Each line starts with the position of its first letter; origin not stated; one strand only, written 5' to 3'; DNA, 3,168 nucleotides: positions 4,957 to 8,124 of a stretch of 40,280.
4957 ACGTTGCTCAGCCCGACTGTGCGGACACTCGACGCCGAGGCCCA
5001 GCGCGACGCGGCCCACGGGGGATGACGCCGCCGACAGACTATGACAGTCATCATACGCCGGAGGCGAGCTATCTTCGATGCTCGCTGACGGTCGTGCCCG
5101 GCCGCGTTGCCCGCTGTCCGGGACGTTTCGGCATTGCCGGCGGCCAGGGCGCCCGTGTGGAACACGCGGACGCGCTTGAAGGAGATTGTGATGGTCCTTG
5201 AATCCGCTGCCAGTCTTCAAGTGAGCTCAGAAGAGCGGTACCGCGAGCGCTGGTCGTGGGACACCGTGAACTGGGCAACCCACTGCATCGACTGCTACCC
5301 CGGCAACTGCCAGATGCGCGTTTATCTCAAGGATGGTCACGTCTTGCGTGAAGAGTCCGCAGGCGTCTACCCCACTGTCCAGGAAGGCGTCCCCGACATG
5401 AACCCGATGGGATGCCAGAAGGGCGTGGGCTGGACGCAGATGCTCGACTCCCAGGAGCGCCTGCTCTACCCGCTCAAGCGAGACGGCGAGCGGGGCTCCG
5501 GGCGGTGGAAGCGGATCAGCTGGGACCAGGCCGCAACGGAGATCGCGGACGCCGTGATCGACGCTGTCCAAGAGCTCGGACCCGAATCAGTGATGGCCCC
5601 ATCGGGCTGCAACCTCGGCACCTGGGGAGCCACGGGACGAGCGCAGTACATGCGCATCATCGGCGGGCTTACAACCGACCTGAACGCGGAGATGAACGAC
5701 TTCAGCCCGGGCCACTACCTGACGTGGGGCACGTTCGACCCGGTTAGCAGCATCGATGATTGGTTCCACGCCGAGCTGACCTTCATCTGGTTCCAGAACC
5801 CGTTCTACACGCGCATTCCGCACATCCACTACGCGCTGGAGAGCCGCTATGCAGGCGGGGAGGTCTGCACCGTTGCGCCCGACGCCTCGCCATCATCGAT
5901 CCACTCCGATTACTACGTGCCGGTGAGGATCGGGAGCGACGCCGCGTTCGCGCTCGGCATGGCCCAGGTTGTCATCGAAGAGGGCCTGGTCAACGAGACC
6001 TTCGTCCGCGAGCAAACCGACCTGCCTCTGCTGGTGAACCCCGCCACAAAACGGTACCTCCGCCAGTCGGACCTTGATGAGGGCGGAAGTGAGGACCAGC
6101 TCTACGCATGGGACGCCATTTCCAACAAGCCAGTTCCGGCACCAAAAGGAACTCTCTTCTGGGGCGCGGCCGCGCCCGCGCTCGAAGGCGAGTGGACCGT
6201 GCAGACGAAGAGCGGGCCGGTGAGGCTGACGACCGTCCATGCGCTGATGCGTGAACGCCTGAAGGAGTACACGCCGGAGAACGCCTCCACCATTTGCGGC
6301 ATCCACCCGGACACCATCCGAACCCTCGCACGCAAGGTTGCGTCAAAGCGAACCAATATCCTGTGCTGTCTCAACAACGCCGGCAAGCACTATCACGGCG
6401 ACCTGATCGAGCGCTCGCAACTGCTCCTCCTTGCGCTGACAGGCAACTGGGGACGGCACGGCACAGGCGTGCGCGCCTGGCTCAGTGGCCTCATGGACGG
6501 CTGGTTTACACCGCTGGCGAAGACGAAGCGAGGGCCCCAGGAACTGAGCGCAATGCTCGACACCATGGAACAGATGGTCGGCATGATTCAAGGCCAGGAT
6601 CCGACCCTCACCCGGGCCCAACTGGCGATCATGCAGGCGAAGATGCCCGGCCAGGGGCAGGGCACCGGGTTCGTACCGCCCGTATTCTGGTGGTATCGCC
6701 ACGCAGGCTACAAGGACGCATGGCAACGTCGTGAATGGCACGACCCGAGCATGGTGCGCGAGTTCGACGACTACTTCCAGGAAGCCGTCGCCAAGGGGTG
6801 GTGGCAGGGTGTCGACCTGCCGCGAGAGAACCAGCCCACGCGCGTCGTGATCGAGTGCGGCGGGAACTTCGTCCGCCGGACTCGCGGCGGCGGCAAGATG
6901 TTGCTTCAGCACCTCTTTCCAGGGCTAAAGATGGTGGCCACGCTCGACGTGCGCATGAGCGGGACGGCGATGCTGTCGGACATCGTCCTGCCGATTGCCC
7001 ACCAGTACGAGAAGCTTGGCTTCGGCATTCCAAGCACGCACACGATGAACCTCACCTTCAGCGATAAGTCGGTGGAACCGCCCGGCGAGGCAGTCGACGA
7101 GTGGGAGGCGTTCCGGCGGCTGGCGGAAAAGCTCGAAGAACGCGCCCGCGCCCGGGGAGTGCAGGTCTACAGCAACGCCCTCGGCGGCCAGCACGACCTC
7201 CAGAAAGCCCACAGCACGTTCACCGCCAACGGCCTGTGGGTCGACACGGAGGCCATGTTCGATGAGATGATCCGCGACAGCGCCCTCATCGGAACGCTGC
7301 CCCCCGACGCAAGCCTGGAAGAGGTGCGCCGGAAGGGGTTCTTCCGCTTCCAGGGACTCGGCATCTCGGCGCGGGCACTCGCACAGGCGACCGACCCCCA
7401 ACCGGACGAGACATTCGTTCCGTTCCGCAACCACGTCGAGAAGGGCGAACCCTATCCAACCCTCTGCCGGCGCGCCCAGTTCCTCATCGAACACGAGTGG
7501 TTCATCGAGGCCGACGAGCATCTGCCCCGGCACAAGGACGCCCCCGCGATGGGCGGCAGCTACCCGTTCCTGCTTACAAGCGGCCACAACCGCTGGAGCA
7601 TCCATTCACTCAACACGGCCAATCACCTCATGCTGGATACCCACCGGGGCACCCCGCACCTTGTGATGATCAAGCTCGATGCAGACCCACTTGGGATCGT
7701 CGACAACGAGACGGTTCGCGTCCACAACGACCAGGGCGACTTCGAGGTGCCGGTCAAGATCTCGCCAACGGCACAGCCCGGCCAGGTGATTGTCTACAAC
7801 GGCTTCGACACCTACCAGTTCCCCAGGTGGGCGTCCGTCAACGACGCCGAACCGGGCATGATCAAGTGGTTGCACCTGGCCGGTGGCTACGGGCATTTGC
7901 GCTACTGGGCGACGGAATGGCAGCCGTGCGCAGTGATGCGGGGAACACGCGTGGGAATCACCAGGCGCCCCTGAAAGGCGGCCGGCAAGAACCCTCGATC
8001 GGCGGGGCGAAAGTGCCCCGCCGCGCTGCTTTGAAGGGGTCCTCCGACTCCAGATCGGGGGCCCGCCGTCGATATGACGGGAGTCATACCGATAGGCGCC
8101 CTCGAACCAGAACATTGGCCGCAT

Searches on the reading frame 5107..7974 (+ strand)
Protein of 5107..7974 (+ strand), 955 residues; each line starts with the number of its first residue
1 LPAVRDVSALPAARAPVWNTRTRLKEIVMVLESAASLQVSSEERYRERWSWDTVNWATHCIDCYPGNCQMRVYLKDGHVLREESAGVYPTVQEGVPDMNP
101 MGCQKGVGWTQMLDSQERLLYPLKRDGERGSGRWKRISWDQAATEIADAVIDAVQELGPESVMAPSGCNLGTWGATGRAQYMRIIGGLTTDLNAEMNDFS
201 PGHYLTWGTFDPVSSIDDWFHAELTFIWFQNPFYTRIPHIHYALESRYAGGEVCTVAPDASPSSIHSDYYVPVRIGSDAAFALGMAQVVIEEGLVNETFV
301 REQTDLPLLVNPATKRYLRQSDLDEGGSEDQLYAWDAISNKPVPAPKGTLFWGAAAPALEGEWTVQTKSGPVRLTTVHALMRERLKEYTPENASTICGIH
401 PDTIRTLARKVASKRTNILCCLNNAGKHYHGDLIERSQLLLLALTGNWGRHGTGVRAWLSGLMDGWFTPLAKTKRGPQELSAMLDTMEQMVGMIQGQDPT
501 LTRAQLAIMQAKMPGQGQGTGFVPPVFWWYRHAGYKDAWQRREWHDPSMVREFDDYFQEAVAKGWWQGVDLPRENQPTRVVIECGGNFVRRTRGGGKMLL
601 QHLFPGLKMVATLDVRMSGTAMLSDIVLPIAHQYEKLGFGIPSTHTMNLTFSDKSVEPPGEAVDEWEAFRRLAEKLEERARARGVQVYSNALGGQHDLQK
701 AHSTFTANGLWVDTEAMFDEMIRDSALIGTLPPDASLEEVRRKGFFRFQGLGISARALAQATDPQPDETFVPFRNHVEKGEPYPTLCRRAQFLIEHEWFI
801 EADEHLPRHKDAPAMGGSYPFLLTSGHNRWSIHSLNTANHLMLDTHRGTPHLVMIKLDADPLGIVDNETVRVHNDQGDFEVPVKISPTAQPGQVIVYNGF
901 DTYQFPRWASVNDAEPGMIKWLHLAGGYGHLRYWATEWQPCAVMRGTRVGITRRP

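Call 3: search_protein_families(library=pfam, proteins=[window:5107-7974:+])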
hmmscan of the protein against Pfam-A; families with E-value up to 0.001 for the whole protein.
window:5107-7974:+ (955 aa): 2 families
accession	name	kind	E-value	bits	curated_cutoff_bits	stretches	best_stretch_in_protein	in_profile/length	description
PF00384.28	Molybdopterin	-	1.3e-26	93.9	24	1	118-675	1-353/353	Molybdopterin oxidoreductase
PF01568.27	Molydop_binding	-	2.9e-12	47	26.8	1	821-905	1-83/110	Molydopterin dinucleotide binding domain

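Call 4: search_protein_families(library=ncbifam, proteins=[window:5107-7974:+])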
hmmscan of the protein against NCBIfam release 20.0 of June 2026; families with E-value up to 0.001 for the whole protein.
window:5107-7974:+ (955 aa): 24 families
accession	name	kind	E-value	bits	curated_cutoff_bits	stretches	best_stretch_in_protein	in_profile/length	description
TIGR03479.1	DMSO_red_II_alp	subfamily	1.2e-247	824.5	984.75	1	40-951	43-912/913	molybdopterin-dependent oxidoreductase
NF042978.1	EthbenzDh_ebdA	equivalog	9.3e-212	705.5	2000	1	39-952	62-975/977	ethylbenzene dehydrogenase subunit alpha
TIGR01580.1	narG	equivalog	1.4e-58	198.5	1084.15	4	128-339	151-376/1235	nitrate reductase subunit alpha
TIGR02166.1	dmsA_ynfE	subfamily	8.4e-47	159.7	777.7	3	36-301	24-296/794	DMSO/selenate family reductase complex A subunit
TIGR01591.1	Fdh-alpha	equivalog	5.2e-40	137.2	666.25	3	59-304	2-238/672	formate dehydrogenase subunit alpha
NF041885.1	selenate_YnfE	exception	7.4e-31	106.7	1675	2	48-300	42-302/805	selenate/tellurate reductase subunit YnfE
NF011566.1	PRK14990.1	exception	1.8e-30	105.7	1600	3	52-301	56-316/814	dimethylsulfoxide reductase subunit A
NF041884.1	selenate_YnfF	exception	8.9e-30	103.2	1650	2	42-300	33-295/798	selenate/tellurate reductase subunit YnfF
TIGR00509.1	bisC_fam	subfamily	2.6e-26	92.1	1017.55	3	578-679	413-513/772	molybdopterin guanine dinucleotide-containing S/N-oxide reductase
NF012032.0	PRK15488.1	equivalog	3.6e-25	88.1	694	1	103-165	83-145/759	thiosulfate reductase PhsA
TIGR01553.1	formate-DH-alph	equivalog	7.1e-19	67.1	814.2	2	222-311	222-311/1009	formate dehydrogenase-N subunit alpha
NF011682.0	PRK15102.1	equivalog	1.8e-17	62.7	909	2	387-455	330-397/829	trimethylamine-N-oxide reductase TorA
NF047855.1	AssmNtatRedNasC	equivalog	4e-17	61.8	1100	1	241-305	200-264/708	assimilatory nitrate reductase catalytic subunit NasC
TIGR02164.1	torA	equivalog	1.8e-16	59.4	1465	1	387-455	326-393/824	trimethylamine-N-oxide reductase TorA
NF041513.1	formate_DH_Act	exception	5e-15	54.4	1400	2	376-457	386-471/1067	formate dehydrogenase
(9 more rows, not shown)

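Call 71: find_encoding_contigs(protein=window:5191-7974:+, flank=10000, max_places=2)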
Protein window:5191-7974:+ (927 aa): no gene with exactly this product is on record in the collection.
